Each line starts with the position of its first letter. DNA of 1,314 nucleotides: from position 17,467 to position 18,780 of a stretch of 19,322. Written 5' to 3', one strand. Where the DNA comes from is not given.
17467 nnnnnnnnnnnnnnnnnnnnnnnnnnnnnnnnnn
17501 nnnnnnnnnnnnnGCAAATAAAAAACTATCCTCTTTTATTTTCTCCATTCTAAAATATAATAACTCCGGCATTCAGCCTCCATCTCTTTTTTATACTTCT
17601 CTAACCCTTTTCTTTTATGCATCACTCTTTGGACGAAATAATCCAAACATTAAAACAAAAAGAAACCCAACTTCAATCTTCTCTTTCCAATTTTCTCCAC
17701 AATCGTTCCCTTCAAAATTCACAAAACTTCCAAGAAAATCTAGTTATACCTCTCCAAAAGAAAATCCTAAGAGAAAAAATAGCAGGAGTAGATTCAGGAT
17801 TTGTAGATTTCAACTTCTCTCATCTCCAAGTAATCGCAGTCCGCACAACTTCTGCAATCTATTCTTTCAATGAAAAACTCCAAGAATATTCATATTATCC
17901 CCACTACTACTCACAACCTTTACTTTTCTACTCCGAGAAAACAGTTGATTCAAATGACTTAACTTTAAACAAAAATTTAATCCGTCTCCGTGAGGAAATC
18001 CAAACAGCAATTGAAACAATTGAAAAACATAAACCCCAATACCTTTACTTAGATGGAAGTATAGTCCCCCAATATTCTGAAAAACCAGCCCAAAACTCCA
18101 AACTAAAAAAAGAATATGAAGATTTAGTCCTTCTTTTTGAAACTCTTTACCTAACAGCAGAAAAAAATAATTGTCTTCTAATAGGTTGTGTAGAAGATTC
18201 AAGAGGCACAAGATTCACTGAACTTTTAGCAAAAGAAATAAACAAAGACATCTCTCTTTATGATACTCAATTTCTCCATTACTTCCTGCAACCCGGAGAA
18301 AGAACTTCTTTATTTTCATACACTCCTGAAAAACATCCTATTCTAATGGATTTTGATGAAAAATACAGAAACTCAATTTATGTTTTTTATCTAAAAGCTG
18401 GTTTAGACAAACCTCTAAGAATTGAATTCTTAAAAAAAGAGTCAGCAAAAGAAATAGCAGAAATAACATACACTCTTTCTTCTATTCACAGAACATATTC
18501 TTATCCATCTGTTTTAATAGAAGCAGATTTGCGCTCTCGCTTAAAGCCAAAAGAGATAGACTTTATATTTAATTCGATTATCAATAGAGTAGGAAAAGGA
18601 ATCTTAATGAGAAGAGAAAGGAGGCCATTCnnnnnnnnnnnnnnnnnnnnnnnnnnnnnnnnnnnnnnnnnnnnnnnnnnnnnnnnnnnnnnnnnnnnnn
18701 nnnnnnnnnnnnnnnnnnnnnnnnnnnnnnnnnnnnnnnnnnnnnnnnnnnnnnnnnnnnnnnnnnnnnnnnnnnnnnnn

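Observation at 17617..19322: Translationally coupled NurA nuclease + HAD phosphatase pair, possibly followed by HerA: a candidate DNA-end-processing or defence module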

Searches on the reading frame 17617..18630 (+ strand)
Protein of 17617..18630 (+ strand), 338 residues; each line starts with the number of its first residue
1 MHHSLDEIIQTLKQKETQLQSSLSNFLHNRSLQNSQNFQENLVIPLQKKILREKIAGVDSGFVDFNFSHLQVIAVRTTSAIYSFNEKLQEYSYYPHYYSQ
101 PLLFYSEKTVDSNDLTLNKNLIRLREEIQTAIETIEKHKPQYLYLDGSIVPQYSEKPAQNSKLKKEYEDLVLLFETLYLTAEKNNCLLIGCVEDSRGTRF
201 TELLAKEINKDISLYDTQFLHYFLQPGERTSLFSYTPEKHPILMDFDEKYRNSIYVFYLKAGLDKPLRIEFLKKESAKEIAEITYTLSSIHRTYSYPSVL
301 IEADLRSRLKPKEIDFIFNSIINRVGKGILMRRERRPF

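Call 4: search_protein_families(library=ncbifam, proteins=[window:17617-18630:+], max_evalue=1)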
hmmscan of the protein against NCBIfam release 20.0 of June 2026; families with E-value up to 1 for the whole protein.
window:17617-18630:+ (338 aa): 0 families

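Call 6: search_protein_families(library=pfam, proteins=[window:17617-18630:+], max_evalue=1)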
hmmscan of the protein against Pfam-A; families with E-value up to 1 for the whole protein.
window:17617-18630:+ (338 aa): 4 families
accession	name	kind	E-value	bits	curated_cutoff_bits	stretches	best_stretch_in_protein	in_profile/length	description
PF09376.16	NurA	-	5.2e-16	59.3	21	1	54-306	2-251/254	NurA domain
PF02341.20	RbcX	-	0.038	14.7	27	1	7-51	25-69/111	RbcX protein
PF06985.17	HET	-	0.11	13.3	22.5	1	109-165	16-74/146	Heterokaryon incompatibility protein (HET)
PF16421.10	E2F_CC-MB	-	0.55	10.8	33.9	1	3-46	13-60/96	E2F transcription factor CC-MB domain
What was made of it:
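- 17617..18633 (+): nurA: 338-aa NurA-family RNase H-like nuclease. Pfam PF09376 at 59.3 bits (call 6).
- On NurA nuclease (PF09376): 59.3 bits against a cut-off of 21, covering residues 54-306 (call 6).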

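Call 7: find_encoding_contigs(protein=window:17617-18630:+, flank=10000, max_places=10)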
Protein window:17617-18630:+ (338 aa): no gene with exactly this product is on record in the collection.

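Call 9: find_homologous_proteins(query=window:17617-18630:+, max_evalue=0.001)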
Query window:17617-18630:+ (338 aa): 422 proteins with E <= 0.001 among 7119 candidates; the best 120 are listed.
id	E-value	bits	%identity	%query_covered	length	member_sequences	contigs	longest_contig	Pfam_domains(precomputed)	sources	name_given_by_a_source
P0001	1.5e-217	739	100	100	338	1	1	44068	PF09376.17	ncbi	-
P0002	1.4e-149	516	69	99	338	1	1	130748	PF09376.17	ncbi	-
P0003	1.4e-79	286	46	89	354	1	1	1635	PF09376.17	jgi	jgi:hypothetical protein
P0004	2.1e-79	285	40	100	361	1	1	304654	PF09376.17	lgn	-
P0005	3.2e-79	285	47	87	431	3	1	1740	PF09376.17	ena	-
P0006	6.0e-79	284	43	89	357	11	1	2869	PF09376.17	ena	-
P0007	1.5e-78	282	43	98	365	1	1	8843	PF09376.17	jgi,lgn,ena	-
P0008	3.2e-78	281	45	89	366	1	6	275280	PF09376.17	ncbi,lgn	-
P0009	3.2e-78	281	42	90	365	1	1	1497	PF09376.17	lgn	-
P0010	3.5e-78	281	43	98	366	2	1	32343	PF09376.17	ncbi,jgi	jgi:hypothetical protein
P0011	5.9e-78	280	44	100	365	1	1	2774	PF09376.17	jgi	jgi:hypothetical protein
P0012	6.4e-78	280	43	98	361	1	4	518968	PF09376.17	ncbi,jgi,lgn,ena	-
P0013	3.6e-77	278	42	99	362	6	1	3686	PF09376.17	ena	-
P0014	4.6e-77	277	44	90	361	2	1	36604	PF09376.17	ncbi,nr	ncbi:MAG: DNA double-strand break repair nuclease NurA [archaeon]|nr:DNA double-strand break repair 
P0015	5.2e-77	277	43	98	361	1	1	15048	PF09376.17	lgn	-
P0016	6.7e-77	277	42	98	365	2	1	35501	PF09376.17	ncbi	ncbi:MAG: DNA double-strand break repair nuclease NurA [Candidatus Diapherotrites archaeon]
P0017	7.0e-77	277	43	89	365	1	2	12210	PF09376.17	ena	-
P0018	9.9e-77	276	44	99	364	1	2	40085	PF09376.17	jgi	-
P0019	1.1e-76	276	43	100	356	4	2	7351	PF09376.17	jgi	jgi:hypothetical protein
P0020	1.1e-76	276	45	89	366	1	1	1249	PF09376.17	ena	-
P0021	1.5e-76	276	41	98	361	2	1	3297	PF09376.17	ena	-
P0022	1.7e-76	276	43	99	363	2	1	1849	PF09376.17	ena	-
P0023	1.7e-76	275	41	98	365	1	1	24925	PF09376.17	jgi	jgi:hypothetical protein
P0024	2.2e-76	275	44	91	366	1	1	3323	PF09376.17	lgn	-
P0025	2.6e-76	275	43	89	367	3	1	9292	PF09376.17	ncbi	-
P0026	2.7e-76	275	42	99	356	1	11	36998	PF09376.17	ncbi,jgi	jgi:hypothetical protein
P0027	3.8e-76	274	43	99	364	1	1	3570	PF09376.17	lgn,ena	-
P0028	4.9e-76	274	42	99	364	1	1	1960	PF09376.17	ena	-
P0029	5.0e-76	274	39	100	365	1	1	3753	PF09376.17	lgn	-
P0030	8.3e-76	273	42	98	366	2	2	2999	PF09376.17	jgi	-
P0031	9.0e-76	273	43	90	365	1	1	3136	PF09376.17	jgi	-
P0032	9.3e-76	273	40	99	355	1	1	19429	PF09376.17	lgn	-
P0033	1.2e-75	273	42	95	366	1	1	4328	PF09376.17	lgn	-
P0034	1.2e-75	273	41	100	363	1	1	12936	PF09376.17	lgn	-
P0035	1.2e-75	273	45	89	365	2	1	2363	PF09376.17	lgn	-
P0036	1.6e-75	272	44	90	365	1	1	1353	PF09376.17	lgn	-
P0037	1.6e-75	272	44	87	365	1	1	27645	PF09376.17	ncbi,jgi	-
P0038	1.6e-75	272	41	100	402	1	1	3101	PF09376.17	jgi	jgi:hypothetical protein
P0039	1.7e-75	272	44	99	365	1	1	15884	PF09376.17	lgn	-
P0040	2.3e-75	272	41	100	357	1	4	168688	PF09376.17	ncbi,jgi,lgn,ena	-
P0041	2.5e-75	272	42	100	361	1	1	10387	PF09376.17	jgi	-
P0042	4.1e-75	271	44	89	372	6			PF09376.17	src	-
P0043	4.7e-75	271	42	99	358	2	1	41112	PF09376.17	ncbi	-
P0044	5.1e-75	271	42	89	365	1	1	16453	PF09376.17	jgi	-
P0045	5.2e-75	271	41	99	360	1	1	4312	PF09376.17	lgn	-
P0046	5.4e-75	271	45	91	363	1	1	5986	PF09376.17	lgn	-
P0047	5.7e-75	271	41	99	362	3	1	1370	PF09376.17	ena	-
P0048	6.6e-75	270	45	89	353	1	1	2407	PF09376.17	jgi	jgi:hypothetical protein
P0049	6.9e-75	270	41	99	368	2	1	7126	PF09376.17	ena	-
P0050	7.1e-75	270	41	99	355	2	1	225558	PF09376.17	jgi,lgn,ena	-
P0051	7.2e-75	270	44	91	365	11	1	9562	PF09376.17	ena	-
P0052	7.8e-75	270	41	100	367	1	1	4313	PF09376.17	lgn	-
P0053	8.0e-75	270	42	90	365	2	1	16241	PF09376.17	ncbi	ncbi:MAG: DNA double-strand break repair nuclease NurA [archaeon]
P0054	8.2e-75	270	41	98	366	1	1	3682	PF09376.17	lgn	-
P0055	8.5e-75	270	42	89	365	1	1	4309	PF09376.17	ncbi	-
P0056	1.1e-74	270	43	91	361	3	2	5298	PF09376.17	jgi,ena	-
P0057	1.1e-74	270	43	89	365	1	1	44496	PF09376.17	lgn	-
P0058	1.1e-74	270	40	99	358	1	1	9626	PF09376.17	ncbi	-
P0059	1.4e-74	269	42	89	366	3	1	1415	PF09376.17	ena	-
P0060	1.6e-74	269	44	91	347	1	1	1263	PF09376.17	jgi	jgi:hypothetical protein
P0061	1.6e-74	269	42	100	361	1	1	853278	PF09376.17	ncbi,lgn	-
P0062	1.7e-74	269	45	85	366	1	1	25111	PF09376.17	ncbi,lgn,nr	ncbi:MAG: DNA double-strand break repair nuclease NurA [archaeon]|nr:DNA double-strand break repair 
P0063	1.8e-74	269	42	98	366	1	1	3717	PF09376.17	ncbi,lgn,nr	ncbi:MAG: DNA double-strand break repair nuclease NurA [Candidatus Diapherotrites archaeon]|nr:DNA d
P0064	1.8e-74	269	45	84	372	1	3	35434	PF09376.17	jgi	-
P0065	2.1e-74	269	44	91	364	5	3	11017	PF09376.17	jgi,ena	-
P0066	2.3e-74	269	44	94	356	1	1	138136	PF09376.17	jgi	jgi:hypothetical protein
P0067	2.6e-74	268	43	99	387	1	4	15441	PF09376.17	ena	-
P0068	3.0e-74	268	41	100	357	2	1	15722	PF09376.17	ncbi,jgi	-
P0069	3.5e-74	268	43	99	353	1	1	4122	PF09376.17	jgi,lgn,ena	-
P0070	4.2e-74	268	43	92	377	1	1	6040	PF09376.17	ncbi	-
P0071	5.7e-74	267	41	99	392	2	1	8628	PF09376.17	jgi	-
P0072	6.0e-74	267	42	99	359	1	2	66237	PF09376.17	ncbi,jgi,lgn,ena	ncbi:MAG: DNA double-strand break repair nuclease NurA [archaeon]|jgi:hypothetical protein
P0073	6.6e-74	267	46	90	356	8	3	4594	PF09376.17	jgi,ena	-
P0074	6.6e-74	267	41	99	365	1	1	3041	PF09376.17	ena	-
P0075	6.7e-74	267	42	89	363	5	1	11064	PF09376.17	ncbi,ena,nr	ncbi:MAG TPA: DNA double-strand break repair nuclease NurA [archaeon]|nr:DNA double-strand break rep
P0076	6.7e-74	267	39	99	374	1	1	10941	PF09376.17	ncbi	-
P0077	8.0e-74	267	46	90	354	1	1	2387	PF09376.17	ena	-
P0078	8.7e-74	267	42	90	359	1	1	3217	PF09376.17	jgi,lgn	-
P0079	9.1e-74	267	42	99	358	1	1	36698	PF09376.17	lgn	-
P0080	9.9e-74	266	42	91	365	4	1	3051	PF09376.17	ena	-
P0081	1.5e-73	266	43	89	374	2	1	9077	PF09376.17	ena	-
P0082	1.5e-73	266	45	89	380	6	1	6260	PF09376.17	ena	-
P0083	1.9e-73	266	43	99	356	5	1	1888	PF09376.17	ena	-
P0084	2.2e-73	265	43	89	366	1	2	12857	PF09376.17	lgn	-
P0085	2.2e-73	265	41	98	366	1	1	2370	PF09376.17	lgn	-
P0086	2.3e-73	265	47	88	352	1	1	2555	PF09376.17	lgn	-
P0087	2.3e-73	265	42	98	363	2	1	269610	PF09376.17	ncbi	ncbi:MAG: DNA double-strand break repair nuclease NurA [Candidatus Diapherotrites archaeon]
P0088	3.0e-73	265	41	98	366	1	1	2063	PF09376.17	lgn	-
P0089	3.0e-73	265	42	88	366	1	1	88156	PF09376.17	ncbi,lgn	-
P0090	3.0e-73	265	45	92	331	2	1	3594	PF09376.17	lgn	-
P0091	3.3e-73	265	40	99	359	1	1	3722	PF09376.17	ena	-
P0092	4.5e-73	264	40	99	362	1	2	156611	PF09376.17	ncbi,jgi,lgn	ncbi:MAG: DNA double-strand break repair nuclease NurA [archaeon]|jgi:hypothetical protein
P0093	4.9e-73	264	43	90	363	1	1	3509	PF09376.17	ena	-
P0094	5.7e-73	264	40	89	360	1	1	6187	PF09376.17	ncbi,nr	ncbi:MAG: DNA double-strand break repair nuclease NurA [archaeon]|nr:DNA double-strand break repair 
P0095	6.5e-73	264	42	89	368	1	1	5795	PF09376.17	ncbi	-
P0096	7.6e-73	264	41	88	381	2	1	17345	PF09376.17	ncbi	-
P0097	9.7e-73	263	39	90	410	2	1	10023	PF09376.17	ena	-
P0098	1.0e-72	263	45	91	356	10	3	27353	PF09376.17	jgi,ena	-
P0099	1.1e-72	263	43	90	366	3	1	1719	PF09376.17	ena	-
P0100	1.1e-72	263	40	100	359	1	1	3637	PF09376.17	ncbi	-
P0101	1.4e-72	263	45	84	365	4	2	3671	PF09376.17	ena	-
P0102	1.7e-72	262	42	90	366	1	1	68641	PF09376.17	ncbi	-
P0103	1.7e-72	262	42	89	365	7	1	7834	PF09376.17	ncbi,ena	-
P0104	1.8e-72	262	40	98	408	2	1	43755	PF09376.17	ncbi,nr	ncbi:MAG: DNA double-strand break repair nuclease NurA [Candidatus ainarchaeum sp.]|nr:DNA double-st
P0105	1.9e-72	262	42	92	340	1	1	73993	PF09376.17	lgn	-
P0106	1.9e-72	262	42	98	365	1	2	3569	PF09376.17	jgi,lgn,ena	-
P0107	2.0e-72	262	43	89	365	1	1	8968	PF09376.17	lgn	-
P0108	2.2e-72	262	45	89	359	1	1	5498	PF09376.17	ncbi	-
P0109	2.2e-72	262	43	91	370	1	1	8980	PF09376.17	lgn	-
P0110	2.3e-72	262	42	100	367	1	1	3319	PF09376.17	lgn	-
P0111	2.4e-72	262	40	99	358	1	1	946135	PF09376.17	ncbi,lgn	-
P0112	2.5e-72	262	39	100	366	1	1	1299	PF09376.17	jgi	jgi:hypothetical protein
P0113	2.6e-72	262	42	89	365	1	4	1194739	PF09376.17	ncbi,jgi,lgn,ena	-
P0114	2.9e-72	262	43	91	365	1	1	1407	PF09376.17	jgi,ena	-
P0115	3.0e-72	262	42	99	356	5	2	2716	PF09376.17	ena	-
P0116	3.1e-72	262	41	99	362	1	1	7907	PF09376.17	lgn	-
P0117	3.8e-72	261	40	99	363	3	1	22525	PF09376.17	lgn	-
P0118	5.1e-72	261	43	96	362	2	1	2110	PF09376.17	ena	-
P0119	5.4e-72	261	45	90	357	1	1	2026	PF09376.17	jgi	jgi:hypothetical protein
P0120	5.5e-72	261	44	91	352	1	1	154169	PF09376.17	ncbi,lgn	-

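Call 10: find_encoding_contigs(protein=P0001, flank=10000, max_places=3)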
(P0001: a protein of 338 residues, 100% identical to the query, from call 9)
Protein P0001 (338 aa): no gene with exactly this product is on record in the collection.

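Call 11: find_encoding_contigs(protein=P0002, flank=10000, max_places=3)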
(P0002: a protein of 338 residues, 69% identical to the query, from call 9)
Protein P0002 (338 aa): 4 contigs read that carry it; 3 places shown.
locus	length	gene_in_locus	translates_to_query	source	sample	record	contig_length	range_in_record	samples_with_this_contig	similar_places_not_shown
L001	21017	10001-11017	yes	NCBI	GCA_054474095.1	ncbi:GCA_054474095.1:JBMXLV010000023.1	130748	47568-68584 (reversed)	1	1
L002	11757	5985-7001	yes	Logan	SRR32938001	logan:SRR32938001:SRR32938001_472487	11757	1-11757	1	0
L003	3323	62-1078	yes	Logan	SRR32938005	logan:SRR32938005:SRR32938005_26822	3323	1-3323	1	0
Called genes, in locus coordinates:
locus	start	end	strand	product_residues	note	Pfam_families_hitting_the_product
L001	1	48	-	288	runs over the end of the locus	PF01944:SpoIIM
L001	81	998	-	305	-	PF23023:Anti-Pycsar_Apyc1, PF00753:Lactamase_B (weak), PF12706:Lactamase_B_2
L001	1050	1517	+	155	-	-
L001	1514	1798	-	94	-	PF13656:RNA_pol_L_2, PF01193:RNA_pol_L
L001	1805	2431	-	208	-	PF14382:ECR1_N (weak)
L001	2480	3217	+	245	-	PF00705:PCNA_N, PF02747:PCNA_C (faint)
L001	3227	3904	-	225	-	PF13483:Lactamase_B_3, PF12706:Lactamase_B_2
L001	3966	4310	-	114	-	PF01981:PTH2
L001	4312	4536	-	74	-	-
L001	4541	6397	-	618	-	PF00493:MCM (faint), PF01078:Mg_chelatase, PF13654:AAA_32 (weak), PF07728:AAA_5 (weak), PF00158:Sigma54_activat, PF20436:LonB_AAA-LID, PF05362:Lon_C, PF13541:ChlI, +3 more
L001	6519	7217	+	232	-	PF00705:PCNA_N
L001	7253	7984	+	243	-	PF00350:Dynamin_N (faint), PF02421:FeoB_N (faint), PF03193:RsgA_GTPase, PF01926:MMR_HSR1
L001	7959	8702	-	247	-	-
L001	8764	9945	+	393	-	PF00999:Na_H_Exchanger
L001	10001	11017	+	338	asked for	PF09376:NurA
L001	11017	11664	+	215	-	PF00702:Hydrolase, PF13419:HAD_2, PF13242:Hydrolase_like (weak)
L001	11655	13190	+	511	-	PF01935:DUF87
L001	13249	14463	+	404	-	-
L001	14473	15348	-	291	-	PF00892:EamA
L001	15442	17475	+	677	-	PF02463:SMC_N, PF13175:AAA_15, PF13476:AAA_23, PF13555:AAA_29, PF13304:AAA_21 (faint), PF02463:SMC_N (weak), PF13558:SbcC_Walker_B (weak)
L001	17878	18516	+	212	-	PF00149:Metallophos, PF12850:Metallophos_2, PF14582:Metallophos_3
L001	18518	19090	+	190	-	PF02676:TYW3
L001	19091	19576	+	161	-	PF02834:LigT_PEase, PF13563:2_5_RNA_ligase2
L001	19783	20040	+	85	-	PF00736:EF1_GNE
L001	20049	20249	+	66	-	PF01192:RNA_pol_Rpb6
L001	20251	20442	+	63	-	PF00833:Ribosomal_S17e (weak)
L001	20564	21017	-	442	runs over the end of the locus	PF01909:NTP_transf_2, PF09249:tRNA_NucTransf2, PF21133:CAA_C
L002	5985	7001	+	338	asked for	PF09376:NurA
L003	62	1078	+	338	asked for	PF09376:NurA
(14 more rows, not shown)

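Call 17: find_related_loci(query=A1, collection=genome_contigs, flank=6000)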
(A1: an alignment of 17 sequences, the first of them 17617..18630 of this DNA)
Query A1 (338 aa) in genome_contigs; peptide patterns used: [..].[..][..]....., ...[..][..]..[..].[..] (x = any residue, [..] = any of these).
268 stretches matched a pattern; 234 encode a relative of the query (tblastn E <= 1e-3); the best 80 are kept; 80 distinct loci.
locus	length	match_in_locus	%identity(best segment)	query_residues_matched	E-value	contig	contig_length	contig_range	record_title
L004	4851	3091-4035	47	45-338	4e-89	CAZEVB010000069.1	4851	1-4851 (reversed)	MAG TPA_asm: uncultured archaeon isolate SRP178699_co2_64 genome assembly, contig: NODE_22236_length_4851_cov_9.181193,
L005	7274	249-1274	44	8-338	9e-88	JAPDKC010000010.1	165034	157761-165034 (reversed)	MAG: archaeon isolate S5B6_HD70 c_000000000034, whole genome shotgun sequence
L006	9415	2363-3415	41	5-338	4e-87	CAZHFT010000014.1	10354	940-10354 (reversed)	MAG TPA_asm: uncultured archaeon isolate binchicken_co181_599 genome assembly, contig: NODE_12784_length_10354_cov_5.035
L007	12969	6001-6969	44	34-338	2e-86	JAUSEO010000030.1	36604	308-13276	MAG: archaeon isolate E14_maxbin.202 E14_k141_93442, whole genome shotgun sequence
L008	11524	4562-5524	44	38-338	5e-86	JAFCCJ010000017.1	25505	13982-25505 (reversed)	MAG: Candidatus Iainarchaeum archaeon isolate AB_3033_Bin_152 AB_3033_Bin_152_scaffold_2869, whole genome shotgun sequen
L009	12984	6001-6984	44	31-338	1e-85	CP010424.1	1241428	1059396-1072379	MAG: archaeon GW2011_AR10 chromosome, complete genome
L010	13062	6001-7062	42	7-338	2e-85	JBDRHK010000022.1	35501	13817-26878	MAG: Candidatus Iainarchaeum archaeon isolate MEGAHIT-group-1.513 k141_2745516, whole genome shotgun sequence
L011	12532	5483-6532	42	2-338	4e-85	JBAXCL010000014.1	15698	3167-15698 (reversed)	MAG: archaeon isolate ELA192 MAG192_14, whole genome shotgun sequence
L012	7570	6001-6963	43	38-338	8e-85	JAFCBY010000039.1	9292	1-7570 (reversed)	Candidatus Falkowbacteria bacterium isolate AB_1215_Bin_116 AB_1215_Bin_116.fna_scaffold_12986, whole genome shotgun seq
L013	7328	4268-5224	44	39-338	7e-85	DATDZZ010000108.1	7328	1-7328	MAG TPA_asm: archaeon isolate SMAG_U8205 k141_1580768, whole genome shotgun sequence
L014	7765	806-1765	43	39-338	2e-84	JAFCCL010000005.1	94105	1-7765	MAG: Candidatus Iainarchaeum archaeon isolate AB_3033_Bin_170 AB_3033_Bin_170_scaffold_118, whole genome shotgun sequenc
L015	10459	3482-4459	42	34-338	3e-84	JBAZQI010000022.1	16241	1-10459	MAG: archaeon isolate SO_2017_SWC_5 scaffold_3063_c1_LP-4_2017, whole genome shotgun sequence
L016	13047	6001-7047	42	9-338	3e-84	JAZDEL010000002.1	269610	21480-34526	MAG: Candidatus Iainarchaeum archaeon isolate MEGAHIT-group-0.15 k141_7485310, whole genome shotgun sequence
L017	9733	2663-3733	42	1-338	4e-84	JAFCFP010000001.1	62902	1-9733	MAG: Candidatus Iainarchaeum archaeon isolate Meg22_1618_Bin_64 Meg22_1618_Bin_64_scaffold_436, whole genome shotgun seq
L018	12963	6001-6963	45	38-338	8e-84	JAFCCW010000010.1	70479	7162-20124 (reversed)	MAG: Candidatus Iainarchaeum archaeon isolate Meg19_1012_Bin_161 Meg19_1012_Bin_161_scaffold_2610, whole genome shotgun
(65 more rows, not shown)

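Call 23: search_protein_families(library=pfam, proteins=[L001:13249-14460:+, L001:11655-13187:+, L001:17878-18513:+], max_evalue=0.01)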
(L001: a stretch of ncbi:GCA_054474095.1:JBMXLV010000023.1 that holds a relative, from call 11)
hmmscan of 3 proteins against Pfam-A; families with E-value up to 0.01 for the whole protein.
L001:13249-14460:+ (404 aa): 0 families

L001:11655-13187:+ (511 aa): 4 families
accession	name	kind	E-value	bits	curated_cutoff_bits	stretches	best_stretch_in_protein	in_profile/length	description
PF01935.23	DUF87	-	8.1e-29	101.7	23.2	1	132-348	2-219/220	Helicase HerA, central domain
PF12846.13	AAA_10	-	5.6e-05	22.8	27.5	0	338-457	219-336/362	AAA-like domain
PF05872.18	HerA_C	-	0.00037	19.7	22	1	355-460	253-361/502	Helicase HerA-like C-terminal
PF13191.12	AAA_16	-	0.00075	20.5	32.6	0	157-300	29-158/167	AAA ATPase domain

L001:17878-18513:+ (212 aa): 3 families
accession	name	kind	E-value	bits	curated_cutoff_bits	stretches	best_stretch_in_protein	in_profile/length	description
PF12850.12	Metallophos_2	-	1.5e-16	61.2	27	1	2-192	3-137/154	Calcineurin-like phosphoesterase superfamily domain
PF14582.11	Metallophos_3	-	1.4e-13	51.2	28.2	1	79-208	123-257/259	Metallophosphoesterase, calcineurin superfamily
PF00149.33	Metallophos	-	8.9e-13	49.5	21.5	1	2-172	3-190/191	Calcineurin-like phosphoesterase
